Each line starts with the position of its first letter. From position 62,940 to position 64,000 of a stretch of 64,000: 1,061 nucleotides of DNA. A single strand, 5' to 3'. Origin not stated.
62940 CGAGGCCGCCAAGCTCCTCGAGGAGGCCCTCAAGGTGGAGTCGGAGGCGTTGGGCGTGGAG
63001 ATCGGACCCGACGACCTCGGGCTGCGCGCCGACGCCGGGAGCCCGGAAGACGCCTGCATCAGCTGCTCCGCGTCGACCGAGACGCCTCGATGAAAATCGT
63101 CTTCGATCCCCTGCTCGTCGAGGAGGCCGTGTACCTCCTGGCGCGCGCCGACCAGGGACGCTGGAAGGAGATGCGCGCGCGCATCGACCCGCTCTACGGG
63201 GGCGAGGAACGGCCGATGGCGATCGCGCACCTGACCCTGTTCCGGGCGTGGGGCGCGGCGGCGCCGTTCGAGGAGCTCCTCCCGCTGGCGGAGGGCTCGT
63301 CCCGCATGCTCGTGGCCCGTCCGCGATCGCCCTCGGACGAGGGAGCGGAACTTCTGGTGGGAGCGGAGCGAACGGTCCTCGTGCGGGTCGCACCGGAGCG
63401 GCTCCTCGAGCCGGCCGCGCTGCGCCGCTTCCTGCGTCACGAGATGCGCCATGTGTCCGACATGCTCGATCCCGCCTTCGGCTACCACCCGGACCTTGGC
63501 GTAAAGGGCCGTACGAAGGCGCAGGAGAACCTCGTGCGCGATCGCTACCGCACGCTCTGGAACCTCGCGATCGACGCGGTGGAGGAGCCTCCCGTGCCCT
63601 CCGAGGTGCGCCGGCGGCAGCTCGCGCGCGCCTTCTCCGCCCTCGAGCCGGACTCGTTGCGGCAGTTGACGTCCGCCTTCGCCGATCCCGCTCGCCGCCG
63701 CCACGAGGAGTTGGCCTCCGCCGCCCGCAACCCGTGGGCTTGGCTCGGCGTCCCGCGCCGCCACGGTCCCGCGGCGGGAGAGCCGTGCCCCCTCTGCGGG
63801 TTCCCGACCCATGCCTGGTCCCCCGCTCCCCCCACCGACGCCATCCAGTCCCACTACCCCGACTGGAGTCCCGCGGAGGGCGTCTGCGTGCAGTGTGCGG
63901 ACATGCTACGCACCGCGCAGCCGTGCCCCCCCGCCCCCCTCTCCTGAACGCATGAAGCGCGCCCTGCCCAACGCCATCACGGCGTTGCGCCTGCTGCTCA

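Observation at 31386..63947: Anammox/nitrifier-like electron-transfer parts list concentrated in 33 kb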

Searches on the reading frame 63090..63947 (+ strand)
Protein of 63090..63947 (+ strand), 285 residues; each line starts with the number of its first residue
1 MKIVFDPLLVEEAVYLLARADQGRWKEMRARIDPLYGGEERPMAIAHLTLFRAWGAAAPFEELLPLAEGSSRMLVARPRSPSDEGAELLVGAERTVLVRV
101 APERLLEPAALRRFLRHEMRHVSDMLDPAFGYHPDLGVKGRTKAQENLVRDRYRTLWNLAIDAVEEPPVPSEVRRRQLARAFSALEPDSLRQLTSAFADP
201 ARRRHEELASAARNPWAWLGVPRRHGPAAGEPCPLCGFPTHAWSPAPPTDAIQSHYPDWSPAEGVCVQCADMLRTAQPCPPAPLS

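Call 8: search_protein_families(library=pfam, proteins=[window:63090-63947:+], max_evalue=0.01)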
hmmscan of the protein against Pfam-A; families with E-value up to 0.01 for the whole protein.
window:63090-63947:+ (285 aa): 0 families

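Call 10: search_protein_families(library=ncbifam, proteins=[window:63090-63947:+], max_evalue=0.001)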
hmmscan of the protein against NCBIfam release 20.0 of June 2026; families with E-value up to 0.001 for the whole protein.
window:63090-63947:+ (285 aa): 0 families

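Call 51: search_protein_families(library=pfam, proteins=[window:63090-63947:+], max_evalue=1)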
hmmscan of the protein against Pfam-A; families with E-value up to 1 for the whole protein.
window:63090-63947:+ (285 aa): 0 families

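Call 91: predict_structure(protein=window:63090-63947:+)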
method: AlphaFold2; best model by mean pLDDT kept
length: 285 residues; sequences in the alignment: 1
mean_pLDDT: 45.8   pTM: 0.29
mean pLDDT of the five models: 45.8, 42.3, 41.1, 39.8, 36.1
residues with pLDDT >= 90: 0; 70-90: 0; 50-70: 103; < 50: 182
segments of 3 or more residues with pLDDT < 50: 1-25, 39-114, 121-140, 162-170, 183-185, 195-226, 283-285
pLDDT, mean of each block of 10 residues (from residue 1): 31 37 50 50 48 43 42 35 36 34 39 50 43 38 50 52 47 51 49 47 44 34 45 62 54 54 59 59 48
secondary structure, 60 per line:
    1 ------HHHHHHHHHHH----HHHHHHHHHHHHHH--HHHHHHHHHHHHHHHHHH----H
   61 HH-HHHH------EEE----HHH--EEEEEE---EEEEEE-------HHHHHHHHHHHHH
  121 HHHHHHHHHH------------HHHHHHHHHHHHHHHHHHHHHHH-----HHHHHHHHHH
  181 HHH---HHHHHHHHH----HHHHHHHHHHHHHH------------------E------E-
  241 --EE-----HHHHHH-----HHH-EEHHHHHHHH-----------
elements in order: H7-17 H22-35 H38-55 H64-67 E74-76 E86-91 E95-100 H108-130 H143-165 H171-183 H187-195 H200-213 H250-255 H267-274
